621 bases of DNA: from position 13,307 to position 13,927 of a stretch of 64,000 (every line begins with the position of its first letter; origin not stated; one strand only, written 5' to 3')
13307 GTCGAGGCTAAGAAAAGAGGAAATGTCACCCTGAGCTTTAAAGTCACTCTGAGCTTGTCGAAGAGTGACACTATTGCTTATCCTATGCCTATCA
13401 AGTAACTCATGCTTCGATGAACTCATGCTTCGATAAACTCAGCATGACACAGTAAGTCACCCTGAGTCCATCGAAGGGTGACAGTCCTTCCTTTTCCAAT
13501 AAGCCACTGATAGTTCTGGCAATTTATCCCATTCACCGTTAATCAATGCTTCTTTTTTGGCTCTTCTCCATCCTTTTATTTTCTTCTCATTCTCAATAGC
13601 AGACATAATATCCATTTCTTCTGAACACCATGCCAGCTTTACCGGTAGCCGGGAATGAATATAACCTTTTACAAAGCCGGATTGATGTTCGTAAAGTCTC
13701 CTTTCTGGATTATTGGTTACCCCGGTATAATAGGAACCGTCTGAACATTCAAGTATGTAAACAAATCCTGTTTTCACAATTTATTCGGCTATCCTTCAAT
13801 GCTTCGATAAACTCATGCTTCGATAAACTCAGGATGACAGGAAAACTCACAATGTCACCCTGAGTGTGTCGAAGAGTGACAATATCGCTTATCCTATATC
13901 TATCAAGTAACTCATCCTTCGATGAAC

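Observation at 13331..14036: Hairpin-repeat family with a fixed 11-nt loop and covarying stems, in four clusters around a GIY-YIG nuclease gene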

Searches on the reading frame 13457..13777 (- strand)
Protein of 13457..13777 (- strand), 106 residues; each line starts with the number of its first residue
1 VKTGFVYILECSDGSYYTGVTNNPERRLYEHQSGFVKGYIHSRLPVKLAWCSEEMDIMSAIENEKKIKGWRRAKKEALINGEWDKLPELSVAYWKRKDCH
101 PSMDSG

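Call 7: search_protein_families(library=pfam, proteins=[window:13457-13777:-])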
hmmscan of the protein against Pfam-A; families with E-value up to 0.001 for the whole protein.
window:13457-13777:- (106 aa): 1 family
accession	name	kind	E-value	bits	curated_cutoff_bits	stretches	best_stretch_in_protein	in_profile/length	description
PF01541.30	GIY-YIG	-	6.8e-15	55.6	22.6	1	4-75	2-76/78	GIY-YIG catalytic domain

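Call 17: find_homologous_proteins(query=window:13460-13777:-)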
Query window:13460-13777:- (106 aa): 823 proteins with E <= 0.001 among 823 candidates; the best 120 are listed.
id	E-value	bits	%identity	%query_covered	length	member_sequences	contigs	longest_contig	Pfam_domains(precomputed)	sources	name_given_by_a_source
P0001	3.4e-68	244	99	100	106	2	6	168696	PF01541.31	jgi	-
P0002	8.7e-57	208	88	98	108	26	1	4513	PF01541.31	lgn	-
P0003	3.0e-52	193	86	94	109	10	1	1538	PF01541.31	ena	-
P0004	8.2e-52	192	85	92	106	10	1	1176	PF01541.31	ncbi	-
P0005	5.9e-51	189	80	100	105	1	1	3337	PF01541.31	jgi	-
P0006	1.1e-45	172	75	91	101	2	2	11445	PF01541.31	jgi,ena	-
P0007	1.6e-45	171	76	92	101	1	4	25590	PF01541.31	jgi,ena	jgi:putative endonuclease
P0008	3.8e-42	160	75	91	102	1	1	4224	PF01541.31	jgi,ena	-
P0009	5.7e-42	160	74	92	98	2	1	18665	PF01541.31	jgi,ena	-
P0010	1.2e-41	159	74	91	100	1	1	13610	PF01541.31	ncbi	-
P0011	1.2e-41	159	72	92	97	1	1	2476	PF01541.31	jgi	jgi:putative endonuclease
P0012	1.8e-41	158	69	92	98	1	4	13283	PF01541.31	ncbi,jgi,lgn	-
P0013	2.1e-41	158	74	91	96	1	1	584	PF01541.31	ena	-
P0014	6.3e-41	157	75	88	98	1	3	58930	PF01541.31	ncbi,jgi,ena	-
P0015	6.5e-39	150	72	91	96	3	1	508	PF01541.31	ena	-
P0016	1.8e-38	149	74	96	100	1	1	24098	PF01541.31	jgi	-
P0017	2.1e-38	148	70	91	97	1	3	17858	PF01541.31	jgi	-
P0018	4.2e-38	147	71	91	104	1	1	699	PF01541.31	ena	-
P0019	2.5e-37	145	72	88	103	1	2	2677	PF01541.31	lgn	-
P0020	1.2e-36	143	67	92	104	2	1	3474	PF01541.31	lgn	-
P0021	2.3e-36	142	64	97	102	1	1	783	PF01541.31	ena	-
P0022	3.1e-36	141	67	91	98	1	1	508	PF01541.31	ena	-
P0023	3.4e-36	141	81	75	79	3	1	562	PF01541.31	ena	-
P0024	6.7e-36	140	66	93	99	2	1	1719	PF01541.31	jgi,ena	-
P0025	7.0e-36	140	68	85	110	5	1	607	PF01541.31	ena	-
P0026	1.5e-35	139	65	92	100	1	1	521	PF01541.31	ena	-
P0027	3.2e-35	138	69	88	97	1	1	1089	PF01541.31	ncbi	-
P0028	5.5e-35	137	68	85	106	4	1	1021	PF01541.31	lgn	-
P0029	7.1e-35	137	66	92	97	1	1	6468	PF01541.31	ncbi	-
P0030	8.9e-35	137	67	88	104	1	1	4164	PF01541.31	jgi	-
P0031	1.1e-34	136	66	91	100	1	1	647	PF01541.31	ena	-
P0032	1.3e-34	136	67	85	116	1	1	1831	PF01541.31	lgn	-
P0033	1.7e-34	136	68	85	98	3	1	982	PF01541.31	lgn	-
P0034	8.1e-34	134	64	92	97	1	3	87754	PF01541.31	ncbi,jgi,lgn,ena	-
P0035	1.0e-33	133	66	88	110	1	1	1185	PF01541.31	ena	-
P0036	1.3e-33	133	66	88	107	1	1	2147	PF01541.31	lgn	-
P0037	2.3e-33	132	68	85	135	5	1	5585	PF01541.31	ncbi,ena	-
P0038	2.5e-33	132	66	88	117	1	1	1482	PF01541.31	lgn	-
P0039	1.6e-32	129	66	85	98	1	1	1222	PF01541.31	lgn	-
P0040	3.0e-32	129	71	80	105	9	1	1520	PF01541.31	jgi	-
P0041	8.4e-32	127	66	85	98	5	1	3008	PF01541.31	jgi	-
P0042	2.2e-31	126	64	85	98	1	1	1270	PF01541.31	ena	-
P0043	3.6e-31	125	68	81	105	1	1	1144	PF01541.31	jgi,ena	-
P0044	3.6e-31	125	59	100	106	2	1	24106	PF01541.31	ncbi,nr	ncbi:MAG: GIY-YIG nuclease family protein [Nitrospinae bacterium]|nr:GIY-YIG nuclease family protein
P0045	5.7e-31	125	61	91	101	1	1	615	PF01541.31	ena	-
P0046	6.0e-31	124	70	85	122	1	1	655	PF01541.31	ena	-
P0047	1.1e-30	124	67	83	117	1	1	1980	PF01541.31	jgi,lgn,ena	-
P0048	2.0e-30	123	60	92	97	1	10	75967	PF01541.31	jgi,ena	jgi:putative endonuclease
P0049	3.6e-30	122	62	85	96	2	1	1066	PF01541.31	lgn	-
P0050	5.5e-30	121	62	85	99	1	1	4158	PF01541.31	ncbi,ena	-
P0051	2.2e-29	119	63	95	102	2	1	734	PF01541.31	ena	-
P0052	2.3e-29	119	64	85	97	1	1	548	PF01541.31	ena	-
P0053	2.3e-29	119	65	86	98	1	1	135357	PF01541.31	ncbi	-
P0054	2.4e-29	119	60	100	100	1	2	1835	PF01541.31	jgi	-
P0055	2.4e-29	119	63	85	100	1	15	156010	PF01541.31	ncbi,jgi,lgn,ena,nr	ncbi:MAG: GIY-YIG nuclease family protein [Nitrospiraceae bacterium]|nr:GIY-YIG nuclease family prot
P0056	2.9e-29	119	66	85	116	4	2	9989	PF01541.31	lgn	-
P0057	3.0e-29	119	58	100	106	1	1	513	PF01541.31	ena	-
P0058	3.2e-29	119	66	85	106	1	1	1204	PF01541.31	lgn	-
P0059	4.1e-29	119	59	100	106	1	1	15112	PF01541.31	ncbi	-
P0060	4.5e-29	118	62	84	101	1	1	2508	PF01541.31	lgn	-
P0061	4.8e-29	118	59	100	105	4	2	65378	PF01541.31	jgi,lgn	-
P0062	5.3e-29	118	63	85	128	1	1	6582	PF01541.31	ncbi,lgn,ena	-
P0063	5.6e-29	118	65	85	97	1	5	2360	PF01541.31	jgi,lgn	jgi:putative endonuclease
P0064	6.9e-29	118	58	100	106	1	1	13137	PF01541.31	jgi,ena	-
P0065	7.4e-29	118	66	85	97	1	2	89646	PF01541.31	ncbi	-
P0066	1.1e-28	117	65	85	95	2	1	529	PF01541.31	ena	-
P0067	1.3e-28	117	60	90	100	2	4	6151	PF01541.31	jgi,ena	jgi:putative endonuclease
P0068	1.3e-28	117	57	100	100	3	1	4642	PF01541.31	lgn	-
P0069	1.4e-28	117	65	85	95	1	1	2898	PF01541.31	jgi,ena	-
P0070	2.0e-28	116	57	99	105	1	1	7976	PF01541.31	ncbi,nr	ncbi:MAG: GIY-YIG nuclease family protein [Deltaproteobacteria bacterium]|nr:GIY-YIG nuclease family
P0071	2.3e-28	116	62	86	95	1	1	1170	PF01541.31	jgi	jgi:putative endonuclease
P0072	2.5e-28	116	65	80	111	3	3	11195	PF01541.31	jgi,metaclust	metaclust:\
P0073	2.8e-28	116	58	100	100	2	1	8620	PF01541.31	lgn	-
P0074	3.1e-28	116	63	85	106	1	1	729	PF01541.31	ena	-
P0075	3.2e-28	116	62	85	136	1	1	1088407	PF01541.31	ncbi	-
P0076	3.7e-28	115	64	85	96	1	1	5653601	PF01541.31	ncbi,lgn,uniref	ncbi:GIY-YIG nuclease family protein [Mucilaginibacter sp. McL0603]|uniref:GIY-YIG nuclease family p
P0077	4.9e-28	115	63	85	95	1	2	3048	PF01541.31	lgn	-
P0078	4.9e-28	115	55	99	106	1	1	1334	PF01541.31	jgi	jgi:putative endonuclease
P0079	4.9e-28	115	64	85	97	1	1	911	PF01541.31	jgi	jgi:putative endonuclease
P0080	6.6e-28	115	56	100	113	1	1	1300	PF01541.31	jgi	jgi:putative endonuclease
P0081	7.2e-28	115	61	92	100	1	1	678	PF01541.31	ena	-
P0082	7.2e-28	115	66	80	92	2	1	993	PF01541.31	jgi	jgi:putative endonuclease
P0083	7.6e-28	114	61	90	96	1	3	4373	PF01541.31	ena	-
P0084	1.0e-27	114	64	81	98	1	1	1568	PF01541.31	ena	-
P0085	1.1e-27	114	57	92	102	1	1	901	PF01541.31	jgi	jgi:putative endonuclease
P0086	1.1e-27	114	66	85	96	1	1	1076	PF01541.31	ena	-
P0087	1.3e-27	114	57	100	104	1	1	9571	PF01541.31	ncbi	ncbi:MAG: GIY-YIG nuclease family protein [Nitrospinota bacterium]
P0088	1.4e-27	114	62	85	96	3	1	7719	PF01541.31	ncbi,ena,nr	ncbi:MAG: GIY-YIG nuclease family protein [Mucilaginibacter sp.]|nr:GIY-YIG nuclease family protein 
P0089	1.5e-27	113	62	88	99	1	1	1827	PF01541.31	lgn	-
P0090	1.7e-27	113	64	85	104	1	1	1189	PF01541.31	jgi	jgi:putative endonuclease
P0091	1.7e-27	113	66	80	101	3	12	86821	PF01541.31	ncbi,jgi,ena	jgi:putative endonuclease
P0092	1.7e-27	113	62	85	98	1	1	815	PF01541.31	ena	-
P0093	1.7e-27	113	63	85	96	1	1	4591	PF01541.31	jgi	jgi:putative endonuclease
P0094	1.9e-27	113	66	80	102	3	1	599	PF01541.31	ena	-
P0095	2.1e-27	113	63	85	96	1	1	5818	PF01541.31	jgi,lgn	jgi:putative endonuclease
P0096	2.4e-27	113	60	85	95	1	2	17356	PF01541.31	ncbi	ncbi:MAG: GIY-YIG nuclease family protein [Mucilaginibacter sp.]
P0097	2.4e-27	113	66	85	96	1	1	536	PF01541.31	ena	-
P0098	2.4e-27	113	65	80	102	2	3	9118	PF01541.31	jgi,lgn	jgi:putative endonuclease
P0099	2.7e-27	113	54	100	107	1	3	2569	PF01541.31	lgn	-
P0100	2.9e-27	113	58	92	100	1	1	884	PF01541.31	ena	-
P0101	3.0e-27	113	56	100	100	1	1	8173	PF01541.31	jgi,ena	-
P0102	3.1e-27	112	62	85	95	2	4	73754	PF01541.31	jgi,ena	-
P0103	3.2e-27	112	66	83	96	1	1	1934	PF01541.31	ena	-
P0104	3.2e-27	112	61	84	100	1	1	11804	PF01541.31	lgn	-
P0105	3.4e-27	112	63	85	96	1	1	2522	PF01541.31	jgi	jgi:putative endonuclease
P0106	3.9e-27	112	61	91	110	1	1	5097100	PF01541.31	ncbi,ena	-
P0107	4.0e-27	112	63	85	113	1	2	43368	PF01541.31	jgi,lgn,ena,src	-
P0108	4.8e-27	112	62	85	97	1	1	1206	PF01541.31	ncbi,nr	ncbi:MAG: GIY-YIG nuclease family protein [Bacteroidetes bacterium]|nr:GIY-YIG nuclease family prote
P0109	4.9e-27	112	60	84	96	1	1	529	PF01541.31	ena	-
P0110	5.6e-27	112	60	88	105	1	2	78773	PF01541.31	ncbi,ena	-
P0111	6.3e-27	111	61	92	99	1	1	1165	PF01541.31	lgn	-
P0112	6.9e-27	111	59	88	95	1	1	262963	PF01541.31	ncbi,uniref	ncbi:GIY-YIG nuclease family protein [Pseudopedobacter beijingensis]|uniref:GIY-YIG nuclease family 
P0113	7.4e-27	111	63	88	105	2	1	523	PF01541.31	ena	-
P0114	7.6e-27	111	63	85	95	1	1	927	PF01541.31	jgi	jgi:putative endonuclease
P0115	7.7e-27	111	62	85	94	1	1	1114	PF01541.31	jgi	-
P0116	7.9e-27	111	57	96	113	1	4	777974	PF01541.31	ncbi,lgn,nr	ncbi:MAG: GIY-YIG nuclease family protein [Crocinitomicaceae bacterium]|nr:GIY-YIG nuclease family p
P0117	8.0e-27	111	63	85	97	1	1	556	PF01541.31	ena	-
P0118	8.4e-27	111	60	84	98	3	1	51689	PF01541.31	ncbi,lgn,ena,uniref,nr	ncbi:MAG TPA: GIY-YIG nuclease family protein [Caldithrix abyssi]|uniref:GIY-YIG nuclease family pro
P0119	9.3e-27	111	53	100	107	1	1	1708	PF01541.31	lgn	-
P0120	9.7e-27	111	65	85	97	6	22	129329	PF01541.31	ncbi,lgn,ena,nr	ncbi:MAG: hypothetical protein CMP48_23155 [Rickettsiales bacterium]|nr:hypothetical protein [Ricket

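Call 21: find_related_loci(query=A2, collection=genome_contigs, flank=10000)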
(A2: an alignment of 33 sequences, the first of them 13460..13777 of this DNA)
Query A2 (106 aa) in genome_contigs; peptide patterns used: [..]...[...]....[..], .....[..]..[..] (x = any residue, [..] = any of these).
600 stretches matched a pattern (row limit reached: there are more); 589 encode a relative of the query (tblastn E <= 1e-3); the best 80 are kept; 80 distinct loci.
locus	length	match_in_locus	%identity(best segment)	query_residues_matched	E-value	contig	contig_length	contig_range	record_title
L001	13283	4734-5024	69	1-97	7e-45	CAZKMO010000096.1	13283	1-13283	MAG TPA_asm: uncultured bacterium isolate binchicken_co89_50 genome assembly, contig: NODE_8970_length_13283_cov_5.22769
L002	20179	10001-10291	73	1-97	8e-45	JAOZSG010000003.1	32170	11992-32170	MAG: Candidatus Neomarinimicrobiota bacterium isolate GMC6.metabat2.126 GMC6_714_length_32170_cov_7.043251, whole genome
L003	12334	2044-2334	64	1-97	5e-39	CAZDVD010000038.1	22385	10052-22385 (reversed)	MAG TPA_asm: uncultured Lentisphaeria bacterium isolate SRP191223_co1_112 genome assembly, contig: NODE_2016_length_2238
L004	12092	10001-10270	67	4-93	4e-37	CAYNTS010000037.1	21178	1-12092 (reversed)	MAG TPA_asm: uncultured bacterium isolate binchicken_co142_355 genome assembly, contig: NODE_7290_length_21178_cov_10.14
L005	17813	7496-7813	57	1-106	1e-33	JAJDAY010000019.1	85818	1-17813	MAG: Nitrospinaceae bacterium isolate OFTM181 OFTM181_18, whole genome shotgun sequence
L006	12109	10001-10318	57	1-106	4e-33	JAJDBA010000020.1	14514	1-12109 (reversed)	MAG: Nitrospinaceae bacterium isolate OFTM251 OFTM251_19, whole genome shotgun sequence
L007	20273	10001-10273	59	1-90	8e-33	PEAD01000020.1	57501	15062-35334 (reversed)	MAG: Nitrospirae bacterium MYbin3 scaffold87, whole genome shotgun sequence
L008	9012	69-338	61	1-90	1e-32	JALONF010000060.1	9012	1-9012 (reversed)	MAG: Ignavibacteriaceae bacterium isolate Prado070 scaffold_14488, whole genome shotgun sequence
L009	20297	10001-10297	58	6-103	8e-33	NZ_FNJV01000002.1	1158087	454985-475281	Mucilaginibacter sp. OK268, whole genome shotgun sequence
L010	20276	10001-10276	60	1-91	4e-32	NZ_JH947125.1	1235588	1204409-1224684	Pedobacter arcticus A12 Scaffold1, whole genome shotgun sequence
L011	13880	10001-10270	63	1-90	3e-32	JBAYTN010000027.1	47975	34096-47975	MAG: Melioribacteraceae bacterium isolate SO_2016_LW3_1 scaffold01101_LW162_2016, whole genome shotgun sequence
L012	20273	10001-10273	59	1-90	7e-32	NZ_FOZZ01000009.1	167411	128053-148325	Sphingobacterium wenxiniae strain DSM 22789, whole genome shotgun sequence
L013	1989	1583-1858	60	1-91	1e-31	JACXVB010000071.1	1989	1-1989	MAG: Sphingobacteriales bacterium isolate JN15.004 scaffold_10163, whole genome shotgun sequence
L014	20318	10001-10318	57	5-106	1e-31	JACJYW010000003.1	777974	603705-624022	MAG: Crocinitomicaceae bacterium isolate HK-STAS-BACT-48 HK-STAS-BACT-48_3, whole genome shotgun sequence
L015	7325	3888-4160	62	1-90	1e-31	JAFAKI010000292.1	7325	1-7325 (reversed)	MAG: Mucilaginibacter sp. isolate CP_BE_RX_7 BE_RX_k147_8125614, whole genome shotgun sequence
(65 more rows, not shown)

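Call 27: search_protein_families(library=ncbifam, proteins=[window:13460-13777:-], max_evalue=0.01)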
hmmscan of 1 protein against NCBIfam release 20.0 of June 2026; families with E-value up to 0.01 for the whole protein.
window:13460-13777:- (106 aa): 0 families

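Call 28: search_solved_structures(query=A2, max_evalue=0.01, show_alignments=2)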
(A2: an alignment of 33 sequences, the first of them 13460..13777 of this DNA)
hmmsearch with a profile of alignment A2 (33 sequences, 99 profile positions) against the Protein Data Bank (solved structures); distinct sequences matched with E-value up to 0.01: 3.
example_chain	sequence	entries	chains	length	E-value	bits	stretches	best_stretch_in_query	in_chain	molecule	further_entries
1zg2_A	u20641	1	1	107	1.7e-19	73.1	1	3-95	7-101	Hypothetical UPF0213 protein BH0048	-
1ywl_A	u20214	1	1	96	1.8e-15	60.2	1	2-80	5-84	Hypothetical UPF0213 protein EF2693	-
7cq2_A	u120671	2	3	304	0.0038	20.6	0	4-52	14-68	Structure-specific endonuclease subunit SLX1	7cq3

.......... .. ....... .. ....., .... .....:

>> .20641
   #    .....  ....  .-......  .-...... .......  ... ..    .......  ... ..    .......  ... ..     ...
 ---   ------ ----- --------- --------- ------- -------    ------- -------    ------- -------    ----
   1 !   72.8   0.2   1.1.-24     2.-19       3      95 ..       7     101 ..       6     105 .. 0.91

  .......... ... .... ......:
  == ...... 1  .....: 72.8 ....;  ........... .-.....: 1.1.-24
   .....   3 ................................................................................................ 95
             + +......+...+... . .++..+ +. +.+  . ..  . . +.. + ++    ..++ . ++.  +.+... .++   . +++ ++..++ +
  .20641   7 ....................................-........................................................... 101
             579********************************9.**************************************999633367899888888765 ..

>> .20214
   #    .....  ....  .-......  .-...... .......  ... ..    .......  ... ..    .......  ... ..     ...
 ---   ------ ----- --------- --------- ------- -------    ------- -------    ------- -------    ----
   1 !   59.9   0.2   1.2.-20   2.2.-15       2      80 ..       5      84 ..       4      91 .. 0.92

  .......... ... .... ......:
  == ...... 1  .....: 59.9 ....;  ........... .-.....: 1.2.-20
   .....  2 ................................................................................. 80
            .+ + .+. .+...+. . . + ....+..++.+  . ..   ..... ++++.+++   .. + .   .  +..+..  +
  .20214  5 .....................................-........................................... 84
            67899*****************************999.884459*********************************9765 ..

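Call 31: find_encoding_contigs(protein=P0001, flank=10000, max_places=10)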
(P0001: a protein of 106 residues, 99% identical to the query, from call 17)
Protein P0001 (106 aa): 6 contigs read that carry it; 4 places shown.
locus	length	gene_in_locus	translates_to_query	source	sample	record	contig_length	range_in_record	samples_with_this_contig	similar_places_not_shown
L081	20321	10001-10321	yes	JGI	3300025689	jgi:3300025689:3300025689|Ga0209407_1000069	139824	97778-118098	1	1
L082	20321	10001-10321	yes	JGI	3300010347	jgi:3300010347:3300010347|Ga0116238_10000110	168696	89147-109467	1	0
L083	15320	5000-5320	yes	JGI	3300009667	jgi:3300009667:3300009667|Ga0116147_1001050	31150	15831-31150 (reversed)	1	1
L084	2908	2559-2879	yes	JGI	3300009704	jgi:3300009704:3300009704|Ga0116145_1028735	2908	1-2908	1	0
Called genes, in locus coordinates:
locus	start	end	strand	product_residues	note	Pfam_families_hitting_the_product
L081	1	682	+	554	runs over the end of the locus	PF01401:Peptidase_M2, PF01432:Peptidase_M3, PF01401:Peptidase_M2, PF02074:Peptidase_M32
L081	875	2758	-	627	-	PF08439:Peptidase_M3_N, PF01432:Peptidase_M3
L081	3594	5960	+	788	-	-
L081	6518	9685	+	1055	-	PF20101:DUF6491 (faint), PF06739:SBBP (weak), PF24399:DUF7543 (faint), PF17164:DUF5122 (faint), PF06739:SBBP, PF18962:Por_Secre_tail (weak)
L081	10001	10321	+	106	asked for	PF01541:GIY-YIG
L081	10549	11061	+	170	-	PF00383:dCMP_cyt_deam_1, PF14437:MafB19-deam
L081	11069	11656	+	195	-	PF05728:UPF0227, PF12697:Abhydrolase_6 (weak)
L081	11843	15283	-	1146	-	PF13426:PAS_9, PF08448:PAS_4, PF00989:PAS, PF08448:PAS_4, PF13426:PAS_9, PF08447:PAS_3, PF00989:PAS, PF13188:PAS_8, +14 more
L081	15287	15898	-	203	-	-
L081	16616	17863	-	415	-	PF02812:ELFV_dehydrog_N, PF00208:ELFV_dehydrog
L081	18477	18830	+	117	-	PF14595:Thioredoxin_9 (weak), PF00085:Thioredoxin, PF13098:Thioredoxin_2, PF13905:Thioredoxin_8 (faint)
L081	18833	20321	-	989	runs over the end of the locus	PF00072:Response_reg (weak), PF19027:DUF5752 (faint), PF01326:PPDK_N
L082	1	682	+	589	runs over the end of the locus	PF01401:Peptidase_M2, PF01432:Peptidase_M3, PF01401:Peptidase_M2, PF02074:Peptidase_M32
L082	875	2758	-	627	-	PF08439:Peptidase_M3_N, PF01432:Peptidase_M3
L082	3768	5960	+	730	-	-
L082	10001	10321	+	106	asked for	PF01541:GIY-YIG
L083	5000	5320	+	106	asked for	PF01541:GIY-YIG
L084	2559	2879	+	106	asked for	PF01541:GIY-YIG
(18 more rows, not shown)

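Call 32: find_encoding_contigs(protein=P0002, flank=5000, max_places=6)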
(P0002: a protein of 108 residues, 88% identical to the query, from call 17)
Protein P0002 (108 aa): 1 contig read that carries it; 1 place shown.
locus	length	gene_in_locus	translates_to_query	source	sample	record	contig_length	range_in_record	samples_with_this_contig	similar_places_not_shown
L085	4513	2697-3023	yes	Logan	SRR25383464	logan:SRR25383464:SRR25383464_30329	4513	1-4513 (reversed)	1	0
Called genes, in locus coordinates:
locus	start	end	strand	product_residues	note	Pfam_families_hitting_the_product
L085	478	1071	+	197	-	PF01726:LexA_DNA_bind, PF00717:Peptidase_S24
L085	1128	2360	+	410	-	PF00817:IMS, PF11799:IMS_C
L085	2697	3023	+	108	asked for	PF01541:GIY-YIG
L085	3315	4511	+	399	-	?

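Call 33: find_encoding_contigs(protein=P0005, flank=5000, max_places=6)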
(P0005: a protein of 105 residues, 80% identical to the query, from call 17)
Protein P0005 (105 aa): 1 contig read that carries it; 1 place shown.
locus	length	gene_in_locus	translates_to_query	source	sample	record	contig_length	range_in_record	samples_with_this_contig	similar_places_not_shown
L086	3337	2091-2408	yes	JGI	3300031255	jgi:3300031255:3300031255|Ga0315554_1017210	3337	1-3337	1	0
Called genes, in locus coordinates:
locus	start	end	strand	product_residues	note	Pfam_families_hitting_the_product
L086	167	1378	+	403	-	PF08308:PEGA, PF18935:DUF5683 (faint)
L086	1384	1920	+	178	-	PF00963:Cohesin (weak)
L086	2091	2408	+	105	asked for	PF01541:GIY-YIG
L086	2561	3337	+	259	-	?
